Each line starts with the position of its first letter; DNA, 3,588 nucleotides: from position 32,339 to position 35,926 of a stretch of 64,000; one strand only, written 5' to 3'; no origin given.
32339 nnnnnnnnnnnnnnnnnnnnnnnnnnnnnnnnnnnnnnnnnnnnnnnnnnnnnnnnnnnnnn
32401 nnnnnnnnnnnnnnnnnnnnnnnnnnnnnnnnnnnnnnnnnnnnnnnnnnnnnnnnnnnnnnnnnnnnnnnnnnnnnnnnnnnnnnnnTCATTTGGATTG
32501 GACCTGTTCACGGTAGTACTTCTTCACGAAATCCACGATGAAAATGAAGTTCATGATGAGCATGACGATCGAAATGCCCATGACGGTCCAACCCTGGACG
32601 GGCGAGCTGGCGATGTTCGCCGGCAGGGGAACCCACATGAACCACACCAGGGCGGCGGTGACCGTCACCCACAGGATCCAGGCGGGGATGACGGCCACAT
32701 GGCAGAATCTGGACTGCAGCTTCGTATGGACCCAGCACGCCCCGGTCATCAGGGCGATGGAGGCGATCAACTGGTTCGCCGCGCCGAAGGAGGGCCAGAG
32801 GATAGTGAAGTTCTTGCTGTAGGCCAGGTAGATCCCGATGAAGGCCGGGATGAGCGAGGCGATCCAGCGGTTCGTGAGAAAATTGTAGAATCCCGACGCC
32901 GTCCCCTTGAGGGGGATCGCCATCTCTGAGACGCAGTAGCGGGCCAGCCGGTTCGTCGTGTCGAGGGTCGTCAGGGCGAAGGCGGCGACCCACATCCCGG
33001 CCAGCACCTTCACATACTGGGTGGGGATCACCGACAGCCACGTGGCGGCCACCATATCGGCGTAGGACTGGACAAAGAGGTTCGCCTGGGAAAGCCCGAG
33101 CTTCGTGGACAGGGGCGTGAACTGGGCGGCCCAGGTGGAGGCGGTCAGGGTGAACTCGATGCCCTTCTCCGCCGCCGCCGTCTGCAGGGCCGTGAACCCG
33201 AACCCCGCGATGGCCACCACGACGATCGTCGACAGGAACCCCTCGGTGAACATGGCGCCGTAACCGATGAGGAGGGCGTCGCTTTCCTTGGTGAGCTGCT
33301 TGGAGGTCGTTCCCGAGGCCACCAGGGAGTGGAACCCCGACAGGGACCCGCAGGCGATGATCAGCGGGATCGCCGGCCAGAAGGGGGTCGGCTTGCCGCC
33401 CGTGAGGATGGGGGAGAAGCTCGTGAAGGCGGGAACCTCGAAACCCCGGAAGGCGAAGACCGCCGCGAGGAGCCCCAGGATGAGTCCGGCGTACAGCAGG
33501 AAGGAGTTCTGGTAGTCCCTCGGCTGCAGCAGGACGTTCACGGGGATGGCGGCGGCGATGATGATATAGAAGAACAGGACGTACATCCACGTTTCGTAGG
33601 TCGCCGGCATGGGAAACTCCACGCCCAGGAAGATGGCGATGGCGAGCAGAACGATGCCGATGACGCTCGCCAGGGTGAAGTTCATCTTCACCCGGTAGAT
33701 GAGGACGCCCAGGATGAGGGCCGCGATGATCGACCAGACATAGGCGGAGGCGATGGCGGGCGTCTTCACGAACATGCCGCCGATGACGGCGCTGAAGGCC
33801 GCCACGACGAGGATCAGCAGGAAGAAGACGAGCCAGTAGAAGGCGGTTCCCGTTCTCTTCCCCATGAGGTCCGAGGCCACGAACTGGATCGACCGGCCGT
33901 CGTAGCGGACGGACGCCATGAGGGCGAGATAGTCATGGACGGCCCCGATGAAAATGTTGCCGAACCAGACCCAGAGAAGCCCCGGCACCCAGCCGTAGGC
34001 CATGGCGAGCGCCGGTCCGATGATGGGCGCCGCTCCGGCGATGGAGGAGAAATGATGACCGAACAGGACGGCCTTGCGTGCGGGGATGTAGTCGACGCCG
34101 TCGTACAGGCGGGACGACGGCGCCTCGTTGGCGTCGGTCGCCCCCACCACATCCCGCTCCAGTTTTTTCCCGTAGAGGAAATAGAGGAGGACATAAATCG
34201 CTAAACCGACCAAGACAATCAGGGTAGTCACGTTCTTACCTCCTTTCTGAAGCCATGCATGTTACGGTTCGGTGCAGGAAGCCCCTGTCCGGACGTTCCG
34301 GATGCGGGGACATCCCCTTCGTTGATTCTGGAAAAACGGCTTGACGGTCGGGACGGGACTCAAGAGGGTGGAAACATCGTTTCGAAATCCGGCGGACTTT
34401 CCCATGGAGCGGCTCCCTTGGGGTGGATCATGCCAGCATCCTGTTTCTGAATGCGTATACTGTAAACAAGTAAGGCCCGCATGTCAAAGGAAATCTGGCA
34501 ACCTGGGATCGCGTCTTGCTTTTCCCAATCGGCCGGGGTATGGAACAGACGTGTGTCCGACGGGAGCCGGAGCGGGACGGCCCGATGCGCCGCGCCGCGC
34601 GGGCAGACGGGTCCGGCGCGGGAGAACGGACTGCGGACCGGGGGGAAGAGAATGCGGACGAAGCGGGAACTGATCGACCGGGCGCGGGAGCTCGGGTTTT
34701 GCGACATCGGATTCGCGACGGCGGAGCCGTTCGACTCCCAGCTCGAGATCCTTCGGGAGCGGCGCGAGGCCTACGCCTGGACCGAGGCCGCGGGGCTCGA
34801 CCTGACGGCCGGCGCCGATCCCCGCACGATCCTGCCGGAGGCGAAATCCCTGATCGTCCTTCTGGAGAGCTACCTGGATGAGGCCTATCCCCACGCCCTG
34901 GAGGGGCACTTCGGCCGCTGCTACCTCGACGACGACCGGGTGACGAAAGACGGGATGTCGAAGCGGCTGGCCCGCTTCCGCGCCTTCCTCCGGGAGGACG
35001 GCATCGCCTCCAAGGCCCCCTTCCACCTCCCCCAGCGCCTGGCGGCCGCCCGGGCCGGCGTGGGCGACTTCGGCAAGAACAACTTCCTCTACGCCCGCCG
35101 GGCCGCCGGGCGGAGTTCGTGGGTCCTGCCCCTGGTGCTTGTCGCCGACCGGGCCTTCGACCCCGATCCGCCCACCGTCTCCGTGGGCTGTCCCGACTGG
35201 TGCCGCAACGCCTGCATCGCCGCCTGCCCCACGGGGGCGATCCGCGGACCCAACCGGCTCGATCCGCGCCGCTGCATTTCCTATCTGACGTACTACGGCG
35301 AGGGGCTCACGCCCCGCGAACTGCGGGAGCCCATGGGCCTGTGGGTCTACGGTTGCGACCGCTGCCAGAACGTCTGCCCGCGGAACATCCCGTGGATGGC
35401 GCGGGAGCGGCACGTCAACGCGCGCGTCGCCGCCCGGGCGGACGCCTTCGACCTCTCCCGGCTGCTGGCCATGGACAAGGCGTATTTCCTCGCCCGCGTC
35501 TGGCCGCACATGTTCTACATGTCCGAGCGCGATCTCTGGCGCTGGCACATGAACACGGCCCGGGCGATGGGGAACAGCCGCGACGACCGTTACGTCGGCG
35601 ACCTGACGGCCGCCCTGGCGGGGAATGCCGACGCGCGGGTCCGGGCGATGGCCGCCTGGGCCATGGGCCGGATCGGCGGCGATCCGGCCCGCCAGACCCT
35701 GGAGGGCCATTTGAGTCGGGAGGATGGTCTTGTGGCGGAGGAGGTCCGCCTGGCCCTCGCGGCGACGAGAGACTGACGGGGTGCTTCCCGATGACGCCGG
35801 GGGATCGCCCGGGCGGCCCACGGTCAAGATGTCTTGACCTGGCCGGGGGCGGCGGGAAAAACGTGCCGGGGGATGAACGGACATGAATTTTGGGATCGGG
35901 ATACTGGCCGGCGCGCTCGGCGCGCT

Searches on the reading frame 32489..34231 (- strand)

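Call 29: search_protein_families(library=ncbifam, proteins=[window:32489-34231:-], max_evalue=0.00001)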
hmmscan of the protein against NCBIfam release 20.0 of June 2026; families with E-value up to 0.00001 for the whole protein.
window:32489-34231:- (580 aa): 1 family
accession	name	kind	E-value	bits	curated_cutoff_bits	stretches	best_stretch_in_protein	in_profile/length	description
NF011590.0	PRK15015.1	equivalog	3.1e-62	211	1188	2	4-341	36-382/701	pyruvate/proton symporter CstA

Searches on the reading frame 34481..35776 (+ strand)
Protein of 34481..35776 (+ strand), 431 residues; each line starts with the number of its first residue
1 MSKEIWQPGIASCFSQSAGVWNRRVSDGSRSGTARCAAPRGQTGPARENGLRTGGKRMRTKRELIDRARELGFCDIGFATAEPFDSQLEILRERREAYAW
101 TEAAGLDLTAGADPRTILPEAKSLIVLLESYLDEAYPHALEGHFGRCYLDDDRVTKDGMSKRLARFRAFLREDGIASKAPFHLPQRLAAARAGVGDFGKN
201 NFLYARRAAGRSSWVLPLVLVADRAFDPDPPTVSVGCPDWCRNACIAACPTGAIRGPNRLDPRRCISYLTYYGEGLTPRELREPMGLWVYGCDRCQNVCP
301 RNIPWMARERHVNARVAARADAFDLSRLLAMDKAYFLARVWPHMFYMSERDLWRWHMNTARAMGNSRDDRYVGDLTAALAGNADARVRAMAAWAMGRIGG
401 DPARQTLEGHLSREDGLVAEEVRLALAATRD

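Call 29: search_protein_families(library=ncbifam, proteins=[window:34481-35776:+], max_evalue=0.00001)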
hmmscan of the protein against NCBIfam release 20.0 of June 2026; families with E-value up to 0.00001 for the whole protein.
window:34481-35776:+ (431 aa): 1 family
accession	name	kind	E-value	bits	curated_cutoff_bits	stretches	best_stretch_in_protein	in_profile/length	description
TIGR00276.1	TIGR00276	equivalog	1e-42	146.4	200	1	65-397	2-336/337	tRNA epoxyqueuosine(34) reductase QueG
